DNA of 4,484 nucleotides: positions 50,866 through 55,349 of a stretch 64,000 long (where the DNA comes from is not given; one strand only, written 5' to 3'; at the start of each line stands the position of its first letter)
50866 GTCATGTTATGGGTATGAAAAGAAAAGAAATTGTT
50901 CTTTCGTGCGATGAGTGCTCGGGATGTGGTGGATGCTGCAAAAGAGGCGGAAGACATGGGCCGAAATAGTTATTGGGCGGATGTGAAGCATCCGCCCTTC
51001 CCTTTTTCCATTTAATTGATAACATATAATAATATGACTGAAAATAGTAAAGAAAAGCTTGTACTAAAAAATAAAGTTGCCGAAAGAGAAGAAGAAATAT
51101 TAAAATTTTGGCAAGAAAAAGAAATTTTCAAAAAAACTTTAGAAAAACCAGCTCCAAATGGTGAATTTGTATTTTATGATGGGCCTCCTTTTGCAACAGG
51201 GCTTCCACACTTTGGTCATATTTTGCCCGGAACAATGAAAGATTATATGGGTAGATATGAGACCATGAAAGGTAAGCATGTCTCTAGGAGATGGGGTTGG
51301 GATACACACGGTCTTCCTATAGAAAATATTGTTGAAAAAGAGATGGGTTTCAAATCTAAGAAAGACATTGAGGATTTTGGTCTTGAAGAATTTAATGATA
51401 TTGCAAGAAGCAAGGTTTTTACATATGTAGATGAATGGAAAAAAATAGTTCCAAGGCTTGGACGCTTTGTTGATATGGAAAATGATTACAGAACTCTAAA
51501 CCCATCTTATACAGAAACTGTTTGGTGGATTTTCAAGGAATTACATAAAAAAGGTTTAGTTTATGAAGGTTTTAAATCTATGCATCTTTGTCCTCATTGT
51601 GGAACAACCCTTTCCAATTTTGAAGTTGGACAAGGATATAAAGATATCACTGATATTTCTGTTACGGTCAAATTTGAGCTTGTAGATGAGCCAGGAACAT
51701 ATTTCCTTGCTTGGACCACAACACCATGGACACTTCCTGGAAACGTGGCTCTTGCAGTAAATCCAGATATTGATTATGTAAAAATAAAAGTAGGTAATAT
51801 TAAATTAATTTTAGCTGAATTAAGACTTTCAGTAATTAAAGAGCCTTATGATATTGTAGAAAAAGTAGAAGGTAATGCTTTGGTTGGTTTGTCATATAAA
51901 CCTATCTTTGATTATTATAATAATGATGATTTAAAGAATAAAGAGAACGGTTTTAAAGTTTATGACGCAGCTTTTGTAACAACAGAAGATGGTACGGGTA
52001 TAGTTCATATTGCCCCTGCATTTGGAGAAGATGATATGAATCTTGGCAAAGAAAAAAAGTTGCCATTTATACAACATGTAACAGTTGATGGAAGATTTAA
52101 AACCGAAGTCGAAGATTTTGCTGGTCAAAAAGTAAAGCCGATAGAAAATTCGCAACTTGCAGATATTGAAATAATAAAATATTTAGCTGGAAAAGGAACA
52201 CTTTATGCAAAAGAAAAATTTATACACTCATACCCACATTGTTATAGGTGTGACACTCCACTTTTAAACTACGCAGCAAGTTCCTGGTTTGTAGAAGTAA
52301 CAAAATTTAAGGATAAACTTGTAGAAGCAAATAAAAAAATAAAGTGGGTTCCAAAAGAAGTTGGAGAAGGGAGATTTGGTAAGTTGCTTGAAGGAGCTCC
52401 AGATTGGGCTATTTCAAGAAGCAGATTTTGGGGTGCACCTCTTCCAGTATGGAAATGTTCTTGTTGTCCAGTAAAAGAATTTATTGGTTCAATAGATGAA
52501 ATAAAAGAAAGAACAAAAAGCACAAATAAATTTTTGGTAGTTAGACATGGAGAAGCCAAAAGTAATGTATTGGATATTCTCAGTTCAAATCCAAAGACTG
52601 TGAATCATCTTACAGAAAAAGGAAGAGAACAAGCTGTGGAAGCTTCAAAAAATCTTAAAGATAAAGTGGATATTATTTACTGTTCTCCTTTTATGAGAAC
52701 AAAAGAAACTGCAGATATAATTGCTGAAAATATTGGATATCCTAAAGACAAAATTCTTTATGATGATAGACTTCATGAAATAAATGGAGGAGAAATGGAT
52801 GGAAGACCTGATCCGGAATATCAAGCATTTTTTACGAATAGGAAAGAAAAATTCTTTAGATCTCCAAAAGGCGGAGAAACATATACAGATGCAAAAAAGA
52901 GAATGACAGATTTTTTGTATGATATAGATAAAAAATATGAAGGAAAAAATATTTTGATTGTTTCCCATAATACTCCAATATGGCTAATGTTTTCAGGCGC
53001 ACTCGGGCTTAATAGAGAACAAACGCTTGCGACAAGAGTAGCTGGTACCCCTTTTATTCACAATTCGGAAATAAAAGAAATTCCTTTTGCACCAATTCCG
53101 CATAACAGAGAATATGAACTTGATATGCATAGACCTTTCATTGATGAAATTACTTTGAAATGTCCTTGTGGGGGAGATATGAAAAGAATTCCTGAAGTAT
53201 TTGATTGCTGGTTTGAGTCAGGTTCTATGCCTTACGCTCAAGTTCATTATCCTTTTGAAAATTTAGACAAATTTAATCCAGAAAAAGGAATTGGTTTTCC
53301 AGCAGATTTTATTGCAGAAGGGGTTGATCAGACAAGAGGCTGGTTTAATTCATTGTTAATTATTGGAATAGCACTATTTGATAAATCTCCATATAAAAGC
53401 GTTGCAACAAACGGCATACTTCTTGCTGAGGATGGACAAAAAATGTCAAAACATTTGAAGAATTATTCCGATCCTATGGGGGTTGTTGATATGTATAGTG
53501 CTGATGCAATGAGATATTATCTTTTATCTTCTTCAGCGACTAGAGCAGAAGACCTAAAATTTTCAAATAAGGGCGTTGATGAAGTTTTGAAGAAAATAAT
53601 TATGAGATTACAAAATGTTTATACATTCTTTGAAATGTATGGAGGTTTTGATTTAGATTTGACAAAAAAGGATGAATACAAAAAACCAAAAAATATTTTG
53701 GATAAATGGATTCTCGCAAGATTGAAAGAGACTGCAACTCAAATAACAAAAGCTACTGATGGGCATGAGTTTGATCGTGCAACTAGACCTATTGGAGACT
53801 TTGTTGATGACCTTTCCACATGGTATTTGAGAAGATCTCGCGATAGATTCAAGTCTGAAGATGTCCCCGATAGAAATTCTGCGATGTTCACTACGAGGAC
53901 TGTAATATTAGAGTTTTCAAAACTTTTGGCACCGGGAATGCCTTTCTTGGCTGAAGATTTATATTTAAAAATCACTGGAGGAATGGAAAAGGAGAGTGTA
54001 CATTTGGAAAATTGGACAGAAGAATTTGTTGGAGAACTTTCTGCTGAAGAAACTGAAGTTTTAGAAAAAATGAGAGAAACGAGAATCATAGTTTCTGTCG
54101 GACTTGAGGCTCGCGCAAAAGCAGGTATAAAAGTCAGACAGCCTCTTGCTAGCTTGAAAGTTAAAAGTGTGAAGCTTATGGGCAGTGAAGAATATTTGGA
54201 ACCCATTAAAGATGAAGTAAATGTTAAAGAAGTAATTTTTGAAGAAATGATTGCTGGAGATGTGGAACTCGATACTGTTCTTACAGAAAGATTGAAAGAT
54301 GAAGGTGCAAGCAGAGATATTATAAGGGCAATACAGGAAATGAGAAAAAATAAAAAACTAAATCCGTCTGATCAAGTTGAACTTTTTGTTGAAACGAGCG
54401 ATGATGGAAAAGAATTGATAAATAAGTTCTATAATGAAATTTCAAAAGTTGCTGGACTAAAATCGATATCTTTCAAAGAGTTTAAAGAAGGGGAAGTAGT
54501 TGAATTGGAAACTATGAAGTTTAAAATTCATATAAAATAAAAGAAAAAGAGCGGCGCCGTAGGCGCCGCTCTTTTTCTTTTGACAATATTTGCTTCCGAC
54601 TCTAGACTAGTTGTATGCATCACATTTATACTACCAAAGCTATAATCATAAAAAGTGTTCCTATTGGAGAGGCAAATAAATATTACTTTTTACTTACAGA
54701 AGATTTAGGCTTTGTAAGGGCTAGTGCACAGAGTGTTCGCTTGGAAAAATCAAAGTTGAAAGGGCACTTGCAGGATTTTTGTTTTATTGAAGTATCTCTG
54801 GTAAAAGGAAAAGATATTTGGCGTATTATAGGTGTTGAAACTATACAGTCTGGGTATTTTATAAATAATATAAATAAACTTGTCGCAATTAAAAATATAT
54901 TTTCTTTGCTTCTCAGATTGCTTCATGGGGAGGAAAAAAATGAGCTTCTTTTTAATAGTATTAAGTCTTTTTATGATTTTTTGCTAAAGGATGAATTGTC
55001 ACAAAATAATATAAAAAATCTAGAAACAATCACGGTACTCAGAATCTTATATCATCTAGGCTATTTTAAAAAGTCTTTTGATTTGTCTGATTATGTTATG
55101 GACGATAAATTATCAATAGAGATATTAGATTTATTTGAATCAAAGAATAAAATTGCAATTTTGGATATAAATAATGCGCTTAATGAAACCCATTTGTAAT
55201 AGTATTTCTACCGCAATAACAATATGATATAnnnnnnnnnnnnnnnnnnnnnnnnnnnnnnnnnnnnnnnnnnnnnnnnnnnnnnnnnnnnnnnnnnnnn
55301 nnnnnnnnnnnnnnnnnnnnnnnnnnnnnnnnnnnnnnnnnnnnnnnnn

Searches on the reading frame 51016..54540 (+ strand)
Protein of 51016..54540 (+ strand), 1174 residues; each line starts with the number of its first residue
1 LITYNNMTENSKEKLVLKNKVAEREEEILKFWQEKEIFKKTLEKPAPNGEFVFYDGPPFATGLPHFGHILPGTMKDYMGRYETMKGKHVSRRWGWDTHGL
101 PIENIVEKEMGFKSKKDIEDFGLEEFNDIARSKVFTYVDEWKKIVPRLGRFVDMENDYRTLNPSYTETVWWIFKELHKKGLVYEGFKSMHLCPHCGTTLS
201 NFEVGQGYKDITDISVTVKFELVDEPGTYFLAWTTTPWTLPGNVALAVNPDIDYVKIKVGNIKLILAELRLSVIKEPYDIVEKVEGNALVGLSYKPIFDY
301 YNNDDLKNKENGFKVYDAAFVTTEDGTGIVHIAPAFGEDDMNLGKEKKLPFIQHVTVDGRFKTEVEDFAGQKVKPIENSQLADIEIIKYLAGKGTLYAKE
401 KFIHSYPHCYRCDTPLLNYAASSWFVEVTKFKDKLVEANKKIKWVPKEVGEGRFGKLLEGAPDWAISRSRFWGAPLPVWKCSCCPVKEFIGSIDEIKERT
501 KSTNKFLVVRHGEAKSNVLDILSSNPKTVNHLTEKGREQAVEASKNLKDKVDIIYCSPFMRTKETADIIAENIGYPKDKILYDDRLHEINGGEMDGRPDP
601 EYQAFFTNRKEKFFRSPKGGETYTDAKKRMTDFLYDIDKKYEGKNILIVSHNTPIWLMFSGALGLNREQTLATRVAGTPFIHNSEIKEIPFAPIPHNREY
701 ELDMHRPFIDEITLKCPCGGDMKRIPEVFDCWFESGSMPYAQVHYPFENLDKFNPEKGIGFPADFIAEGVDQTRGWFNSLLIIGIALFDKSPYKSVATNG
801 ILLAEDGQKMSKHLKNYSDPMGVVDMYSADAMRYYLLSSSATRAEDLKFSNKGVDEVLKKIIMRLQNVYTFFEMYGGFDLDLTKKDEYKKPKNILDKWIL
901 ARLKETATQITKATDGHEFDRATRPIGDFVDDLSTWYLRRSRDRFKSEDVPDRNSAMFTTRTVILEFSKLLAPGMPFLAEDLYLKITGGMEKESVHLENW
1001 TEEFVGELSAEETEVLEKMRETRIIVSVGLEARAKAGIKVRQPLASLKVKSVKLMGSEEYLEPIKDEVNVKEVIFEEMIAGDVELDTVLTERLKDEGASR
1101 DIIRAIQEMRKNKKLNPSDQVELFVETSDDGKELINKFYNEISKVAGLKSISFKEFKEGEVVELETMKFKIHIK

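Call 69: search_protein_families(library=pfam, proteins=[window:51016-54540:+], max_evalue=0.00001)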
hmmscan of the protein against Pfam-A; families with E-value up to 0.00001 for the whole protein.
window:51016-54540:+ (1174 aa): 5 families
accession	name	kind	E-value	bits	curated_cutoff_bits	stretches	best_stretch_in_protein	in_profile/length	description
PF00133.28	tRNA-synt_1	-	2.1e-131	439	22.7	2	28-498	2-265/414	tRNA synthetases class I (I, L, M and V)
PF00300.27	His_Phos_1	-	7e-34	117.6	21.7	1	507-674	2-170/194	Histidine phosphatase superfamily (branch 1)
PF08264.19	Anticodon_1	-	9e-28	97.4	25.1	1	896-1044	1-144/148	Anticodon-binding domain of tRNA ligase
PF09334.17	tRNA-synt_1g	-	3.5e-18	66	20.1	1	58-203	8-134/391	tRNA synthetases class I (M)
PF19302.4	DUF5915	-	5.9e-15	55.8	27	1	1083-1173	102-192/195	Domain of unknown function (DUF5915)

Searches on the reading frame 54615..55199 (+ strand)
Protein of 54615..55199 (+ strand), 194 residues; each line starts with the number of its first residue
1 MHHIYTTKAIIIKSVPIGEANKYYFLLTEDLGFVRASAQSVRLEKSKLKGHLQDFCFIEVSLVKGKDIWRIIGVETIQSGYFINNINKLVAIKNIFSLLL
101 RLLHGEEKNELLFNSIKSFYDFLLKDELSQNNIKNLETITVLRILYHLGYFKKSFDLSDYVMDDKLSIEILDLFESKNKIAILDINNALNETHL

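Call 69: search_protein_families(library=pfam, proteins=[window:54615-55199:+], max_evalue=0.00001)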
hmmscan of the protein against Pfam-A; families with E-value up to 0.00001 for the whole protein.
window:54615-55199:+ (194 aa): 1 family
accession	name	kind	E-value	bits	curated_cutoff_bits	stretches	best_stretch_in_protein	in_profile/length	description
PF11967.14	RecO_N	-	1.4e-12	47.9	27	1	1-79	1-79/80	Recombination protein O N terminal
